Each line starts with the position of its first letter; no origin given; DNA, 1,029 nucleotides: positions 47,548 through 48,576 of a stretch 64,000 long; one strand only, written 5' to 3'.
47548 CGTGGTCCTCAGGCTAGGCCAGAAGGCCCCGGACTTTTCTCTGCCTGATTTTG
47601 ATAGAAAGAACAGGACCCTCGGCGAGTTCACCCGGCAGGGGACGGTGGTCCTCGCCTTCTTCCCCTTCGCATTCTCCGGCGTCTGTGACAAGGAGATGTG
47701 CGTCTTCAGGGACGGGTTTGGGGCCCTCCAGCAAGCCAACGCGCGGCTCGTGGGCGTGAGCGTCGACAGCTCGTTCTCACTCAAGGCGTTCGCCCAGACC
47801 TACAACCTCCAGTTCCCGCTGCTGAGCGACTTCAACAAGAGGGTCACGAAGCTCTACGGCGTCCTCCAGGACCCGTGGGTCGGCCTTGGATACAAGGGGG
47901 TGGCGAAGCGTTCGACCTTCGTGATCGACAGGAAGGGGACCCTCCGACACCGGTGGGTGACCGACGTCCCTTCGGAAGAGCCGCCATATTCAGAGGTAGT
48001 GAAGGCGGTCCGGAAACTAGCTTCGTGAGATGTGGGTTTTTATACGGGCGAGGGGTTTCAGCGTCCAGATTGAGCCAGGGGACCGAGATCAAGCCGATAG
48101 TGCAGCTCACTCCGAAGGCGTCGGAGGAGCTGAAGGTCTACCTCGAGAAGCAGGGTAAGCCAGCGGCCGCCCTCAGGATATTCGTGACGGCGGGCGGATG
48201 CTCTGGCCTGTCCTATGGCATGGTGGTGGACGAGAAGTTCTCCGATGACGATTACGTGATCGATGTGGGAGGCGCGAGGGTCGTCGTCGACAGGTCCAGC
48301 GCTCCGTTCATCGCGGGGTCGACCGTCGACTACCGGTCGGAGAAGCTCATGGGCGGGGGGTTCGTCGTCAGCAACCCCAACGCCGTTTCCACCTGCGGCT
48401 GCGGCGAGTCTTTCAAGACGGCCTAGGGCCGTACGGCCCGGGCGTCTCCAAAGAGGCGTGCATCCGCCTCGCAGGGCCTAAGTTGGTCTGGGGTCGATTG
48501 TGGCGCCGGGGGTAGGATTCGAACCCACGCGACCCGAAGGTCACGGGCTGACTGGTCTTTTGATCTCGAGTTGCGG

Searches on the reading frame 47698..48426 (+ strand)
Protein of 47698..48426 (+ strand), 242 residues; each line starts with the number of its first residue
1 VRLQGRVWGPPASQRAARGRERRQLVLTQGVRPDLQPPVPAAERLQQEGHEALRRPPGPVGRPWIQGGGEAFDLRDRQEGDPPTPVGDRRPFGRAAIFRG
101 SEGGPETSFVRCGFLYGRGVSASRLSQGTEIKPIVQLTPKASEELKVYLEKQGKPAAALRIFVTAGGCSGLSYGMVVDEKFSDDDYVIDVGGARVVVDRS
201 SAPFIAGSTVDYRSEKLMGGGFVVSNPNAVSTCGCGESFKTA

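Call 85: search_protein_families(library=pfam, proteins=[window:47698-48426:+], max_evalue=0.001)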
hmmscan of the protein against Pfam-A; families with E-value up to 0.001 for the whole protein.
window:47698-48426:+ (242 aa): 1 family
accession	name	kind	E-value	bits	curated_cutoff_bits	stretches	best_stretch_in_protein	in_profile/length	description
PF01521.26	Fe-S_biosyn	-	7.6e-15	55.5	26.3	1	135-236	3-109/110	Iron-sulphur cluster biosynthesis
